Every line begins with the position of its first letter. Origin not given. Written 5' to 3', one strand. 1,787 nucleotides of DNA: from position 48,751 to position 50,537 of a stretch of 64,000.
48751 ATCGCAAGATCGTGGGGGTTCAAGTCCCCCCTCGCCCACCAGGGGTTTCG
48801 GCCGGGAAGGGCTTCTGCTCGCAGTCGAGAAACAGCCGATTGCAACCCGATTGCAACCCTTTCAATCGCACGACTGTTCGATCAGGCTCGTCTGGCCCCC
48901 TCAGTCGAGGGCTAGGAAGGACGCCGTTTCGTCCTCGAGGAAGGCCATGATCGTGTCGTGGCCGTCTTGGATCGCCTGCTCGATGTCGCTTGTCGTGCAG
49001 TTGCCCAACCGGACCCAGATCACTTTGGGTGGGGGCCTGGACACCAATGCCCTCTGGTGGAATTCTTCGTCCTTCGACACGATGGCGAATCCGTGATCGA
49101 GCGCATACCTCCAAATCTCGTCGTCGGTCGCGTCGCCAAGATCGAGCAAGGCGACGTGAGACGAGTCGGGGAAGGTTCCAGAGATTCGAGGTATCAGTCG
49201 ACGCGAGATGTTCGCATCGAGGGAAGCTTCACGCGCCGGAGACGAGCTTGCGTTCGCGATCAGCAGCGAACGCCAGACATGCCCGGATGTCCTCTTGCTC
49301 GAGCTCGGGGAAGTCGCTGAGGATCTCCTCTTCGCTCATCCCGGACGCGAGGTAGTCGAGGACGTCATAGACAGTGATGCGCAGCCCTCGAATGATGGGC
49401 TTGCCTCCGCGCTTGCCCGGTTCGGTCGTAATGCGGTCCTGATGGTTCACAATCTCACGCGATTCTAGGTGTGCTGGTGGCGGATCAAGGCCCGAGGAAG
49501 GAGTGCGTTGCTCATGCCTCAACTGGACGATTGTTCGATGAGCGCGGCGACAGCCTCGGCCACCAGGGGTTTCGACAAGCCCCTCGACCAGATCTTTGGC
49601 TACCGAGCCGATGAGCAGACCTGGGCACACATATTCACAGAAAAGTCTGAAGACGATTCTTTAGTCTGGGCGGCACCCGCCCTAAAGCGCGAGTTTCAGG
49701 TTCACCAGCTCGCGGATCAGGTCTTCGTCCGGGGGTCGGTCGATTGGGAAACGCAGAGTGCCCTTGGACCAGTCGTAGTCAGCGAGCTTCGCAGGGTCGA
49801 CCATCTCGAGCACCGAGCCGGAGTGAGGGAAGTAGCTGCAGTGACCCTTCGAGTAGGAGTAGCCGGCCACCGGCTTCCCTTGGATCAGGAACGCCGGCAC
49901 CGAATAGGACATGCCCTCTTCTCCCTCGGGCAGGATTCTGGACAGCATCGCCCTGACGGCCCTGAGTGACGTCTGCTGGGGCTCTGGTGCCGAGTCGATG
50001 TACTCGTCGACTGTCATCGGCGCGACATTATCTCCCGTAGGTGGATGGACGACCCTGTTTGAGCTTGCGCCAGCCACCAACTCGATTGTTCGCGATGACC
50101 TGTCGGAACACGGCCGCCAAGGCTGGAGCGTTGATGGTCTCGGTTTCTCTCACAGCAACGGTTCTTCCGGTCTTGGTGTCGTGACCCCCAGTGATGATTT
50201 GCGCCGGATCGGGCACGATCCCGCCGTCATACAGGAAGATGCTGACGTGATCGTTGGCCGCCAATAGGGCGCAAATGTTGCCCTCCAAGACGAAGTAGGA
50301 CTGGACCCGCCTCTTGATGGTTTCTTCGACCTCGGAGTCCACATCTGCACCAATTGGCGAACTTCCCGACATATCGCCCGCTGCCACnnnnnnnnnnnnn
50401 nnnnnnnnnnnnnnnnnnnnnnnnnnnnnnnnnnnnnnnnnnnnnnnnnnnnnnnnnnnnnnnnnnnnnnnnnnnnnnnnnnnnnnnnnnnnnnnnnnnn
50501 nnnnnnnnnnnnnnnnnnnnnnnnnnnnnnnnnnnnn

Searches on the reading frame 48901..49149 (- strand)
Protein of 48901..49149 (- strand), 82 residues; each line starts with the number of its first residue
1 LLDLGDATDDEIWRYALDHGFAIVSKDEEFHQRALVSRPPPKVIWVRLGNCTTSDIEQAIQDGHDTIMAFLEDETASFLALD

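Call 53: search_protein_families(library=pfam, proteins=[window:48901-49149:-], max_evalue=0.0001)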
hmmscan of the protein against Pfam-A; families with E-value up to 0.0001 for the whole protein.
window:48901-49149:- (82 aa): 1 family
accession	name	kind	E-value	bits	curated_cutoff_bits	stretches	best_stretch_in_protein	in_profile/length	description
PF18480.7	DUF5615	-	1.1e-19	70.7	23.8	1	3-80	31-108/110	Domain of unknown function (DUF5615)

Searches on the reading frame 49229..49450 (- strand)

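Call 53: search_protein_families(library=pfam, proteins=[window:49229-49450:-], max_evalue=0.0001)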
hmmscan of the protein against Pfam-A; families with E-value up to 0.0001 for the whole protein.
window:49229-49450:- (73 aa): 1 family
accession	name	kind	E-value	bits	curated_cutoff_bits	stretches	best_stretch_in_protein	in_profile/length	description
PF04255.20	DUF433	-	1e-25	89.7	23.6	1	7-62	1-56/56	Protein of unknown function (DUF433)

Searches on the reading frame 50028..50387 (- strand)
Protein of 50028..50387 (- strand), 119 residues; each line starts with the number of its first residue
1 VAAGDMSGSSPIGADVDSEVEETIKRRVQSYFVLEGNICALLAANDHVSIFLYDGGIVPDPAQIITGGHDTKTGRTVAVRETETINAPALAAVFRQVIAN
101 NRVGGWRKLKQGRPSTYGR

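Call 9: search_protein_families(library=pfam, proteins=[window:50028-50387:-], max_evalue=0.01)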
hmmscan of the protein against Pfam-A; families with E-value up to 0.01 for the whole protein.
window:50028-50387:- (119 aa): 1 family
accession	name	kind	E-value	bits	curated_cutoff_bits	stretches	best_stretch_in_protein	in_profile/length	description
PF08818.16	DUF1801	-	6.7e-08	33.3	27.2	1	17-97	16-84/85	Domain of unknown function (DU1801)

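Call 46: find_homologous_proteins(query=window:50031-50387:-, max_evalue=1e-10)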
Query window:50031-50387:- (119 aa): 8000 proteins with E <= 1e-10 among 8000 candidates; the best 120 are listed.
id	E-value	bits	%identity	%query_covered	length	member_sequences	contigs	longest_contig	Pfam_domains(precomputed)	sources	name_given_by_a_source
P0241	1.3e-68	246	100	96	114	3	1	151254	PF08818.17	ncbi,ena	-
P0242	3.1e-45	171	81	80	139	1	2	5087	PF08818.17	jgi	jgi:hypothetical protein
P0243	4.5e-45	170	80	79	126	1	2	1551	PF08818.17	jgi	jgi:hypothetical protein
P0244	5.8e-45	170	79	82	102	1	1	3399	PF08818.17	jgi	jgi:hypothetical protein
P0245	7.3e-45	169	81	81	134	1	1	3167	PF08818.17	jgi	jgi:hypothetical protein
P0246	7.3e-45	169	79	82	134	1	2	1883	PF08818.17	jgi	jgi:hypothetical protein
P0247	7.3e-45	169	79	82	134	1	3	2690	PF08818.17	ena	-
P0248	7.4e-45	169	79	82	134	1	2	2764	PF08818.17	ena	-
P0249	7.9e-45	169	79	82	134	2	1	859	PF08818.17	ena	-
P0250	8.1e-45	169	80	82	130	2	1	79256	PF08818.17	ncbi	-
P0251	8.4e-45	169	79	82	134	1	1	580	PF08818.17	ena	-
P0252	9.6e-45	169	78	82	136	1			PF08818.17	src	-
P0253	1.1e-44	169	79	82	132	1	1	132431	PF08818.17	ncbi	ncbi:MAG TPA: DUF1801 domain-containing protein [Streptosporangiaceae bacterium]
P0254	1.1e-44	169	79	82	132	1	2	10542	PF08818.17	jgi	jgi:hypothetical protein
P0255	1.5e-44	168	77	82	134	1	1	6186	PF08818.17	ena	-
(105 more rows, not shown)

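Call 48: find_encoding_contigs(protein=P0253, flank=3000, max_places=3)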
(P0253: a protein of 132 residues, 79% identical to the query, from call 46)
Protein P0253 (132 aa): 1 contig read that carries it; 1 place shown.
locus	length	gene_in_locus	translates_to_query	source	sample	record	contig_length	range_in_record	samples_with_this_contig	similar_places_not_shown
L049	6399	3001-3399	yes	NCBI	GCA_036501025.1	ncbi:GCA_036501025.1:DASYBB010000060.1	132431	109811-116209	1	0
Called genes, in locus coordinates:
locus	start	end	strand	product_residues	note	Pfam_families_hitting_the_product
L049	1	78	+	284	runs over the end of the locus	PF09825:BPL_N (weak)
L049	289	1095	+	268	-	PF00230:MIP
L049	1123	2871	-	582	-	PF00069:Pkinase, PF07714:PK_Tyr_Ser-Thr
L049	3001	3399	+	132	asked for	PF08818:DUF1801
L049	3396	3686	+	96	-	-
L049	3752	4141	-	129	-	PF02567:PhzC-PhzF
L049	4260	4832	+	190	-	PF00440:TetR_N, PF13977:TetR_C_6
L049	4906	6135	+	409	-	PF07690:MFS_1 (weak), PF00083:Sugar_tr (faint), PF07690:MFS_1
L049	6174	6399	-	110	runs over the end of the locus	-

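Call 54: find_encoding_contigs(protein=P0241, flank=4000, max_places=10)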
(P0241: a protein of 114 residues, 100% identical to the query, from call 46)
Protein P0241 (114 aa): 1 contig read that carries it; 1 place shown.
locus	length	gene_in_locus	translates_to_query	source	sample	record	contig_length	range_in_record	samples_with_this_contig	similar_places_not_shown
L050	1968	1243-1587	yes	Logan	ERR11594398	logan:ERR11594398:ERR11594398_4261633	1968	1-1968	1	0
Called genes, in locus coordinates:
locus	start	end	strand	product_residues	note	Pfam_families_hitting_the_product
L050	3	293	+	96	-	?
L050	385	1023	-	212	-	PF05724:TPMT, PF13489:Methyltransf_23 (weak), PF01209:Ubie_methyltran (weak), PF02353:CMAS (weak), PF13847:Methyltransf_31, PF08241:Methyltransf_11, PF08242:Methyltransf_12, PF13649:Methyltransf_25, +1 more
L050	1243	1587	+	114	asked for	PF08818:DUF1801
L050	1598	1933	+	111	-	PF08818:DUF1801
